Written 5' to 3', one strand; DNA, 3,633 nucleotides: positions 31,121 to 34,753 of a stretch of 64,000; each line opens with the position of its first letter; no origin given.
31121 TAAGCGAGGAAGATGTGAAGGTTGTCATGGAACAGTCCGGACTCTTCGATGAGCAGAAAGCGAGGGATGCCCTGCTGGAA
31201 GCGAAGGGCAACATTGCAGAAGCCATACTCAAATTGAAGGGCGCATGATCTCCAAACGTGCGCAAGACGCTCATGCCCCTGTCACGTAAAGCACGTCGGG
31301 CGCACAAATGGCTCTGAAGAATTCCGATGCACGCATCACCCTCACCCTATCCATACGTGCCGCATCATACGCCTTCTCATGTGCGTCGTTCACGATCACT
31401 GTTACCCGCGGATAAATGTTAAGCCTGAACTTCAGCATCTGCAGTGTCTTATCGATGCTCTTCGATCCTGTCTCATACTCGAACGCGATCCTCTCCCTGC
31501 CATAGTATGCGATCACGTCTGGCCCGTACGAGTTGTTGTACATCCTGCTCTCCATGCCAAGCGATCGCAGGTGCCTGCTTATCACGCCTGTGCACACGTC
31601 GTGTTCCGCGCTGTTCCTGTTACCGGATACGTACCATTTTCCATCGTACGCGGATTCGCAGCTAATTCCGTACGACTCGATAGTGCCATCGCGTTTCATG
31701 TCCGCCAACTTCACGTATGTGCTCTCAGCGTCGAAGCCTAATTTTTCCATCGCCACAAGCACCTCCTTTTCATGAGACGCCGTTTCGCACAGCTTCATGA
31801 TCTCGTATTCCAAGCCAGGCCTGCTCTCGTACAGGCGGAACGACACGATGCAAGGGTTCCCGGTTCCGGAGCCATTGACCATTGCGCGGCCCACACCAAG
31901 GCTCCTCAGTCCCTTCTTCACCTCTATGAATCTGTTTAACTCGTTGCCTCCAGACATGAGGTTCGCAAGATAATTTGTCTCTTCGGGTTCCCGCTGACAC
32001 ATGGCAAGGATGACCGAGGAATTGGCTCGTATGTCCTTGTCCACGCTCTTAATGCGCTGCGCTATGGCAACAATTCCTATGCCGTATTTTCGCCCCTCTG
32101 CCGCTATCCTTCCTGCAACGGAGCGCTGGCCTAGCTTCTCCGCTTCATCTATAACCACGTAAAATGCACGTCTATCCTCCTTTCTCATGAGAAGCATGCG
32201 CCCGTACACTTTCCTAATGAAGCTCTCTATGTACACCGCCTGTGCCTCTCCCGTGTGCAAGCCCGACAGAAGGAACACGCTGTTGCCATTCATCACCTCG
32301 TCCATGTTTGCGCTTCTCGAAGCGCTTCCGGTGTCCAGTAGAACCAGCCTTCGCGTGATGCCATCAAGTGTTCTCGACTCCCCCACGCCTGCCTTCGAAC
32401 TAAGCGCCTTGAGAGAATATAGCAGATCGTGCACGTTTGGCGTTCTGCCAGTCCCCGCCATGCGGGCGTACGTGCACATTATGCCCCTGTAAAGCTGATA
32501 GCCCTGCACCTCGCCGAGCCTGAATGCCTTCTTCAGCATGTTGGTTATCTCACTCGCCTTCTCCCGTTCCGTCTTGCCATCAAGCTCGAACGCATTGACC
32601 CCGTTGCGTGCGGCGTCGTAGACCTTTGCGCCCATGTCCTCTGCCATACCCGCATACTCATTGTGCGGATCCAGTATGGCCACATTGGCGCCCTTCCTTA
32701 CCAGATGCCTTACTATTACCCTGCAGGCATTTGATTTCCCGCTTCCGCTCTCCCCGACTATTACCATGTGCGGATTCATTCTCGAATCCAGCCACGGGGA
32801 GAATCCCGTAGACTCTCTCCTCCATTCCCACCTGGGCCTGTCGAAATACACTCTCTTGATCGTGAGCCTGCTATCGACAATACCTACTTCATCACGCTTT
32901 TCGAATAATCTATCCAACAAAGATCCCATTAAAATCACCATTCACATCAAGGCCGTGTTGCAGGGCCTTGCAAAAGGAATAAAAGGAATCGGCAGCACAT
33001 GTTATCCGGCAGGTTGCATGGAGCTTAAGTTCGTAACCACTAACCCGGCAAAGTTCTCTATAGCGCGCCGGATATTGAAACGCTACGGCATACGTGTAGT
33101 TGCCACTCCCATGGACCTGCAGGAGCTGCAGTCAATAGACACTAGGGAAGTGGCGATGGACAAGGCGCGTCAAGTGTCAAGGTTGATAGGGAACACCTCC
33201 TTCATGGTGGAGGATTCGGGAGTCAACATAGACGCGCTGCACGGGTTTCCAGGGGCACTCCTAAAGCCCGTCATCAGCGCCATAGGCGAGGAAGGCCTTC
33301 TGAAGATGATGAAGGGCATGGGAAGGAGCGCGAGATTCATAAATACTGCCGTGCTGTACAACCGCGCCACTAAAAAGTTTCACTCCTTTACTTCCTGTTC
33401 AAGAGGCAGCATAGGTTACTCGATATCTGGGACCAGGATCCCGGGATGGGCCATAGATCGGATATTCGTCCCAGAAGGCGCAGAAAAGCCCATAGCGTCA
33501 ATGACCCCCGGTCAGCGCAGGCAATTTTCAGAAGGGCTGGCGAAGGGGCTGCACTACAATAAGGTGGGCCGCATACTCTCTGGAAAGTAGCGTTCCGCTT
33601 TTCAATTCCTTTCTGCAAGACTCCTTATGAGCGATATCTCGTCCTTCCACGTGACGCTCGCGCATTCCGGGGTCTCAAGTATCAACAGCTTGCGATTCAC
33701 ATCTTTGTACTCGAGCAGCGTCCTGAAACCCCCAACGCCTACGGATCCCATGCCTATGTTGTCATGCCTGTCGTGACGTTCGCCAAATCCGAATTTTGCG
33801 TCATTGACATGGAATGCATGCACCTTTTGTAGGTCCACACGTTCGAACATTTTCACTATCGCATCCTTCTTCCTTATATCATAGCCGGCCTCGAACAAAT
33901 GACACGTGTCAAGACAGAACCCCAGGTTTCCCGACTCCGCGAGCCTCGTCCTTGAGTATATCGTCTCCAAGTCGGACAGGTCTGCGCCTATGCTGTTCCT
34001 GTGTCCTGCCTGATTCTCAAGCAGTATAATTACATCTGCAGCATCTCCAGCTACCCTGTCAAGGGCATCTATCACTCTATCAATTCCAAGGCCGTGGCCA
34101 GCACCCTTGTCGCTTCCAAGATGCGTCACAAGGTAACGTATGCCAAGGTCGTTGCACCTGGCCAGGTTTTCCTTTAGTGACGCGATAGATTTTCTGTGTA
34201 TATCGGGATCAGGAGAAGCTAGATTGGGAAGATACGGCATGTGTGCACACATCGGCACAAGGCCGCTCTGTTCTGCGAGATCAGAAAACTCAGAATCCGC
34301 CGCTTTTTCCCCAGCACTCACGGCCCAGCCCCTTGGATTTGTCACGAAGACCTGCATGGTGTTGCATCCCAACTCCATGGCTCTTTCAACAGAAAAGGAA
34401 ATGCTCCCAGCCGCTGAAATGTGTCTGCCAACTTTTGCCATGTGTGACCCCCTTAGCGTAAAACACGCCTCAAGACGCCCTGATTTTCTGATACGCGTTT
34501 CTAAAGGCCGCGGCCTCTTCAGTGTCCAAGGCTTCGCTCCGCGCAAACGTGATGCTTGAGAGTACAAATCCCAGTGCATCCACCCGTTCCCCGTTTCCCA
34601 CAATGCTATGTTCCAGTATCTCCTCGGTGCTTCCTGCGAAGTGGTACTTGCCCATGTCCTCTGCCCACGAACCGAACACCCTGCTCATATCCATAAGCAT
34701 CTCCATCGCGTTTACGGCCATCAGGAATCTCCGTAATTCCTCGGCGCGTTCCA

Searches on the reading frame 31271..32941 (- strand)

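Call 53: search_protein_families(library=pfam, proteins=[window:31271-32941:-], max_evalue=0.00001)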
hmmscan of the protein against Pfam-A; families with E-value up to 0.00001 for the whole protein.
window:31271-32941:- (556 aa): 3 families
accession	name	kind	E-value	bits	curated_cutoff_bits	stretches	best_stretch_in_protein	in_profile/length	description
PF01935.23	DUF87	-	1e-14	55.6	23.2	1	56-111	23-82/220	Helicase HerA, central domain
PF10412.15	TrwB_AAD_bind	-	5e-08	32.7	20.5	0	249-302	236-288/387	Type IV secretion-system coupling protein DNA-binding domain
PF12846.13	AAA_10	-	8.2e-06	25.5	27.5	0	55-125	20-85/362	AAA-like domain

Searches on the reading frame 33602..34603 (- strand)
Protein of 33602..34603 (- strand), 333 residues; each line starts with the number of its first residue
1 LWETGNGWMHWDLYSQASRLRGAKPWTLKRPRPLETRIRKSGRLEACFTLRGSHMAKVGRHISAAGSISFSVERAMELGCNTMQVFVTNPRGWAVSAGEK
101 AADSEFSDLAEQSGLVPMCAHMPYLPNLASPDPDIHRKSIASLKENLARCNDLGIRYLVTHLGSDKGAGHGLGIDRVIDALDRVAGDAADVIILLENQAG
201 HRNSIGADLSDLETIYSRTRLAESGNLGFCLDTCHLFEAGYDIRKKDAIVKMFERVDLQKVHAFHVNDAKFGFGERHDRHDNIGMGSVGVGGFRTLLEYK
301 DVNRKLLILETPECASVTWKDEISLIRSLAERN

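Call 53: search_protein_families(library=pfam, proteins=[window:33602-34603:-], max_evalue=0.00001)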
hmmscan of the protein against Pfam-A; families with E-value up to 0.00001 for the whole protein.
window:33602-34603:- (333 aa): 1 family
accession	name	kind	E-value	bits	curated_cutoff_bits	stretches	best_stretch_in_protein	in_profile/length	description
PF01261.30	AP_endonuc_2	-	5.4e-41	141.4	31.1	1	73-328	2-248/249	Xylose isomerase-like TIM barrel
